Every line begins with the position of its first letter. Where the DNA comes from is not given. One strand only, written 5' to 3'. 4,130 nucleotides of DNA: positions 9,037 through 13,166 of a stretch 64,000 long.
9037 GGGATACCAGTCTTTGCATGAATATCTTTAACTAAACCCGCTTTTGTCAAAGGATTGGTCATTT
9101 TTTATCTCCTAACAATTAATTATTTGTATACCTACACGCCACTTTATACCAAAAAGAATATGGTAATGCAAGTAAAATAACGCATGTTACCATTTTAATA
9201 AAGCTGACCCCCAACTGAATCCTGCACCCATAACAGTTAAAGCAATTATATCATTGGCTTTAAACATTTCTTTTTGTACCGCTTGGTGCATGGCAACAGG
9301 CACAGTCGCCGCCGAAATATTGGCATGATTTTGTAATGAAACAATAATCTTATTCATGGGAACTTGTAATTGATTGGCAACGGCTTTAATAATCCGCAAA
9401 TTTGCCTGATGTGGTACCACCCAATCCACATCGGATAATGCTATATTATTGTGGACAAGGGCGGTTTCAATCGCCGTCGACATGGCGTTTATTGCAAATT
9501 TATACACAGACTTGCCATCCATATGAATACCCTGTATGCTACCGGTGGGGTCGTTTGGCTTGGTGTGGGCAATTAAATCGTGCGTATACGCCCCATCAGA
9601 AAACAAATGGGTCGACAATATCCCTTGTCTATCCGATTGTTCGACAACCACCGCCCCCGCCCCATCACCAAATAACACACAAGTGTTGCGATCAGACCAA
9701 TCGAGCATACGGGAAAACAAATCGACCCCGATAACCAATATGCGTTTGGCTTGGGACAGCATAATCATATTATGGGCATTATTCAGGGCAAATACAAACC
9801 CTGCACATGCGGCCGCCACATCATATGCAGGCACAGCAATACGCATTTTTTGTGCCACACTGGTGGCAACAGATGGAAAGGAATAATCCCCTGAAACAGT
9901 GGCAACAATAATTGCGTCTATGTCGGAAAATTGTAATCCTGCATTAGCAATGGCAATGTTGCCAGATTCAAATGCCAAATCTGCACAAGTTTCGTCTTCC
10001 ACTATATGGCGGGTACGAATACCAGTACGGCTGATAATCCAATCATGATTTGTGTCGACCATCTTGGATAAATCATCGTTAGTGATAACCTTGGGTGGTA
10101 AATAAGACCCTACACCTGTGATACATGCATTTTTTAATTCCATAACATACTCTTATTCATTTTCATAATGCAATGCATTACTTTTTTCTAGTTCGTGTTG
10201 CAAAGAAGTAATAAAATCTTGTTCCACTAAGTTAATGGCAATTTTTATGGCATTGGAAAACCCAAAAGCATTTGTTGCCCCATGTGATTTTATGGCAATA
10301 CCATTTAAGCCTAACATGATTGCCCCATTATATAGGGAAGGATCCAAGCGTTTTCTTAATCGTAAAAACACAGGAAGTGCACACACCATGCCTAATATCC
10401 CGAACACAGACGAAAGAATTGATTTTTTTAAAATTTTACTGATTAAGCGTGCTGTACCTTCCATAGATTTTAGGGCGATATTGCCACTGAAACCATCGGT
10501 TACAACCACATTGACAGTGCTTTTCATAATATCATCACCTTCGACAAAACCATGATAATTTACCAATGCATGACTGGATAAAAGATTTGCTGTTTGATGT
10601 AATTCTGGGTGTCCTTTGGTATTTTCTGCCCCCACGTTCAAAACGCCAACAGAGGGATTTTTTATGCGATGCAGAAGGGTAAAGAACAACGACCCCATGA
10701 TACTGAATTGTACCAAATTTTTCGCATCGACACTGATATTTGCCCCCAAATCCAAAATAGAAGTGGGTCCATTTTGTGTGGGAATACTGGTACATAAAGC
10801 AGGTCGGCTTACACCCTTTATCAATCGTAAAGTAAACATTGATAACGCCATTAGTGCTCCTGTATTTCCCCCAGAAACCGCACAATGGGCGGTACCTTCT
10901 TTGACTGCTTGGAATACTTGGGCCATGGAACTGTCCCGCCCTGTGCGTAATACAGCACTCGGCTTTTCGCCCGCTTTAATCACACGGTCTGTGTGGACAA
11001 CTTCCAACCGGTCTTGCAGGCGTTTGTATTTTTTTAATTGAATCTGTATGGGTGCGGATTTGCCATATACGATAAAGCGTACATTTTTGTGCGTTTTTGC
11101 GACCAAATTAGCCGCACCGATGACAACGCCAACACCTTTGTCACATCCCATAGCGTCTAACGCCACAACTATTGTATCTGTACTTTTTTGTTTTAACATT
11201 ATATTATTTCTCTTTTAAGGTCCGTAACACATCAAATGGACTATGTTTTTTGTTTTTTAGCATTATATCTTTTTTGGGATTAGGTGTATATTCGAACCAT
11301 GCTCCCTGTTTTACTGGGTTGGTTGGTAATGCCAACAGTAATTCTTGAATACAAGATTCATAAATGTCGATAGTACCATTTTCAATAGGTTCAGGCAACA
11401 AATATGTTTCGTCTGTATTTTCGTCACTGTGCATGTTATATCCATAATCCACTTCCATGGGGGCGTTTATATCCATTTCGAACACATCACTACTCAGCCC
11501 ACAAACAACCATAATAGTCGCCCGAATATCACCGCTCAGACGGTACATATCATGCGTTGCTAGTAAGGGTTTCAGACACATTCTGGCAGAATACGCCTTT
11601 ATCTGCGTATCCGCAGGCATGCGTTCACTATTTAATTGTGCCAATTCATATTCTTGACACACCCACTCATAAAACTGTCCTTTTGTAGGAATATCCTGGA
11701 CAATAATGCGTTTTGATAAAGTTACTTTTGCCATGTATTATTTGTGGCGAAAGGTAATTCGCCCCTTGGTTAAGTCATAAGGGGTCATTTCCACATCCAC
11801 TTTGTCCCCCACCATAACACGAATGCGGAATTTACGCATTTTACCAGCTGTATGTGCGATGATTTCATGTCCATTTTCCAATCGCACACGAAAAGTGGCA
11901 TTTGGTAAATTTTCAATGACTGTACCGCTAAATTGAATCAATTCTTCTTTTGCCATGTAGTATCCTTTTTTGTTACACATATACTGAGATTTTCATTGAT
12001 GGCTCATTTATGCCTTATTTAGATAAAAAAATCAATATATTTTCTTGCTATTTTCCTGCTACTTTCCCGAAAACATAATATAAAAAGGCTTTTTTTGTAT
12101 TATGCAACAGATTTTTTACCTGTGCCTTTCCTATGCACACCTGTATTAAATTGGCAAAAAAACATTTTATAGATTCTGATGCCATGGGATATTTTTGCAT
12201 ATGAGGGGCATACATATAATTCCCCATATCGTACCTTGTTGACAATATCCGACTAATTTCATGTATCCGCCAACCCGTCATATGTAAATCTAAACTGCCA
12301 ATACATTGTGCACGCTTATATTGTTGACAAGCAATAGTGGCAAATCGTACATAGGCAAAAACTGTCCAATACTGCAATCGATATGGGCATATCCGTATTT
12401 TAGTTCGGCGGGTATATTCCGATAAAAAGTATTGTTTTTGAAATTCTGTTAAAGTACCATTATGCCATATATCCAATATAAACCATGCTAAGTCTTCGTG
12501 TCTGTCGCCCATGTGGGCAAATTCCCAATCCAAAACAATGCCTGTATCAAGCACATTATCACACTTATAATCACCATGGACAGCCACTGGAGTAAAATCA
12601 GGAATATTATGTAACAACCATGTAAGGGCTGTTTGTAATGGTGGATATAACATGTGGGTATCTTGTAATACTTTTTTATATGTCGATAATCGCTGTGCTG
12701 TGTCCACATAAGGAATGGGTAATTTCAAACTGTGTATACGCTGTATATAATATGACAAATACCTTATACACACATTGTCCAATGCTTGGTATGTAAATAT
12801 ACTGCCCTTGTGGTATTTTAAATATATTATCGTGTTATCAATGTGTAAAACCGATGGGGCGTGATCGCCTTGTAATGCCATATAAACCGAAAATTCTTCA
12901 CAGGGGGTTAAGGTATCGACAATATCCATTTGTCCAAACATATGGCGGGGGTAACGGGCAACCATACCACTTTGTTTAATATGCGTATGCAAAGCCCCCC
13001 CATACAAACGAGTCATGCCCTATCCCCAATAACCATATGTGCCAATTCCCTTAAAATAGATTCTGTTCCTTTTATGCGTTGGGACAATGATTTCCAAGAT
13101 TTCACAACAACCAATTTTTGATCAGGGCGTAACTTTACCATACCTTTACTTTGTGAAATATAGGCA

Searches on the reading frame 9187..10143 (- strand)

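Call 88: search_protein_families(library=pfam, proteins=[window:9187-10143:-], max_evalue=0.000001)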
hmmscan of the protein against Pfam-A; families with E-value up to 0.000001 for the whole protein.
window:9187-10143:- (318 aa): 2 families
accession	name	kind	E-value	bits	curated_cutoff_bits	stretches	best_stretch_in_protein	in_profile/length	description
PF08541.16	ACP_syn_III_C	-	2.2e-31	108.3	26.6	1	231-318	3-90/90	3-Oxoacyl-[acyl-carrier-protein (ACP)] synthase III C terminal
PF08545.16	ACP_syn_III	-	2.2e-30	104.8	24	1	107-184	1-80/80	3-Oxoacyl-[acyl-carrier-protein (ACP)] synthase III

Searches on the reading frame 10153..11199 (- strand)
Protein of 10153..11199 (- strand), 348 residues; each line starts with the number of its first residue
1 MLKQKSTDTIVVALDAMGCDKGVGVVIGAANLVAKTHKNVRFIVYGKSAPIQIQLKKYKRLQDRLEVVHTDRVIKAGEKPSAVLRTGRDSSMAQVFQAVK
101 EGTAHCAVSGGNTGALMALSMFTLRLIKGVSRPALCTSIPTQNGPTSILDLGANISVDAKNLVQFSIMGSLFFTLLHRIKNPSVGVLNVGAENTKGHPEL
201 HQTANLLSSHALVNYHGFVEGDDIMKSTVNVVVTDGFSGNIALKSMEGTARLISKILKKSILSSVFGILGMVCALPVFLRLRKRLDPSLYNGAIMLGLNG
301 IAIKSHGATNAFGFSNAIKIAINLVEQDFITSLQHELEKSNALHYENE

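Call 88: search_protein_families(library=pfam, proteins=[window:10153-11199:-], max_evalue=0.000001)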
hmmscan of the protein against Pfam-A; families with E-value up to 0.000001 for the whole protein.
window:10153-11199:- (348 aa): 1 family
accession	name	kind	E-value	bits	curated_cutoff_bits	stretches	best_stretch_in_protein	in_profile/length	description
PF02504.20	FA_synthesis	-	5.9e-93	311.9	29.1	1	11-330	2-322/324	Fatty acid synthesis protein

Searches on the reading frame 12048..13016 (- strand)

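Call 88: search_protein_families(library=pfam, proteins=[window:12048-13016:-], max_evalue=0.000001)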
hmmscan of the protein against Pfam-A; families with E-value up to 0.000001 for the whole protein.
window:12048-13016:- (322 aa): 1 family
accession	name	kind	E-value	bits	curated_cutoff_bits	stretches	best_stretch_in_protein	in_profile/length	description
PF01636.29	APH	-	3.8e-13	50.2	23.2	1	125-197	145-226/239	Phosphotransferase enzyme family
